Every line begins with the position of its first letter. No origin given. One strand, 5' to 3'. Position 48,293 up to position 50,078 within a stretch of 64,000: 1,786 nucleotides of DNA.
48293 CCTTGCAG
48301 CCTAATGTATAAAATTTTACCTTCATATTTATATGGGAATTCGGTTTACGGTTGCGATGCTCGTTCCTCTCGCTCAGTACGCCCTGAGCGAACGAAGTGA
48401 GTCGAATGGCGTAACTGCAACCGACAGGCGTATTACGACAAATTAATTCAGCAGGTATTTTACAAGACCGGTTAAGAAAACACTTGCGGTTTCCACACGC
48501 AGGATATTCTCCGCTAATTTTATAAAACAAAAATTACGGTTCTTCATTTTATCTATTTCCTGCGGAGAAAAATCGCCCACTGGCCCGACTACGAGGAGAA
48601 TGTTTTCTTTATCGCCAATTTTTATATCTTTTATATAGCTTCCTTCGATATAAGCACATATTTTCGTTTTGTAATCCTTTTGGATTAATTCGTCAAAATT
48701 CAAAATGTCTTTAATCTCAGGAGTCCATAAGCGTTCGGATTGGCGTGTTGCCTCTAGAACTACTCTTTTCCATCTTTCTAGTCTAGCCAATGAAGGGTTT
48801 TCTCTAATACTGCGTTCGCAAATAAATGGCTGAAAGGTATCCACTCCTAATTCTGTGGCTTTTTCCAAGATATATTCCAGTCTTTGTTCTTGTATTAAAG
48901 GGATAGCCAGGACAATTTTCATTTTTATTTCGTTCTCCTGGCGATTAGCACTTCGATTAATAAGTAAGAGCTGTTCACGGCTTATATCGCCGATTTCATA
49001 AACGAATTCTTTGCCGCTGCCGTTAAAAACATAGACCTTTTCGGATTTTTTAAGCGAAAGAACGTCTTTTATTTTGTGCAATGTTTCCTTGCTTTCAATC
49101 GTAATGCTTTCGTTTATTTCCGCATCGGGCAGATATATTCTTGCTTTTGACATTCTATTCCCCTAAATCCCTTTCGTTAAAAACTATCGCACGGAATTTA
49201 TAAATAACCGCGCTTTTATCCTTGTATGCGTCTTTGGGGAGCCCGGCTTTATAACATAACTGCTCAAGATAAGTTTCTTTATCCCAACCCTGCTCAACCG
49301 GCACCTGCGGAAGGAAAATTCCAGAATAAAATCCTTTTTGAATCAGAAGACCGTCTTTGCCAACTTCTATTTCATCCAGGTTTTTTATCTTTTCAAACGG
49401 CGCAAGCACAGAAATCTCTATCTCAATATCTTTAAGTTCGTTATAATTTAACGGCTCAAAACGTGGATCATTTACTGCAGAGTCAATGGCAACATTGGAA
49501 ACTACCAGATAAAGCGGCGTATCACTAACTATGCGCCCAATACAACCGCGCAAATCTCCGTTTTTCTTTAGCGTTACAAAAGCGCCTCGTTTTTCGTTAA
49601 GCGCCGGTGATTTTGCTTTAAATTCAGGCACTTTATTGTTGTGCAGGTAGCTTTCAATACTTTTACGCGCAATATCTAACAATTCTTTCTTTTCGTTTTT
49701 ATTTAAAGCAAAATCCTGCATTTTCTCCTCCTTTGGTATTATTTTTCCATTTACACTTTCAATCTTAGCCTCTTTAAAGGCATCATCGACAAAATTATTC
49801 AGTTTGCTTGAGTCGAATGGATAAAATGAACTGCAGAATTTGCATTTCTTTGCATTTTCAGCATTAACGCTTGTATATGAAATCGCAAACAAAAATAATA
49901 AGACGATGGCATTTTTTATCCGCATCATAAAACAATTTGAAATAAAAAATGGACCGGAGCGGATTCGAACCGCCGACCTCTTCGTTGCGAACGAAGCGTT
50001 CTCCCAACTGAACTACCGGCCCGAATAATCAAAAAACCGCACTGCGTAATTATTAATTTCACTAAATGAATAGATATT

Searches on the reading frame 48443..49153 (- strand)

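Call 71: search_protein_families(library=pfam, proteins=[window:48443-49153:-], max_evalue=0.00001)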
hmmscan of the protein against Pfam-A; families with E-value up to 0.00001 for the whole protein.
window:48443-49153:- (236 aa): 1 family
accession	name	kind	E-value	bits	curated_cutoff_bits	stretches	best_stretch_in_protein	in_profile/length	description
PF04452.19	Methyltrans_RNA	-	1.9e-40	138.6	23.9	1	75-231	2-164/165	RNA methyltransferase domain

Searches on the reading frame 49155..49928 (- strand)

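Call 71: search_protein_families(library=pfam, proteins=[window:49155-49928:-], max_evalue=0.00001)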
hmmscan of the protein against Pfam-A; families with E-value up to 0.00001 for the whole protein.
window:49155-49928:- (257 aa): 1 family
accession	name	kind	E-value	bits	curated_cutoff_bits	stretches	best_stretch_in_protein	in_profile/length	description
PF01871.22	AMMECR1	-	2.2e-58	196.9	25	1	85-250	2-168/168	AMMECR1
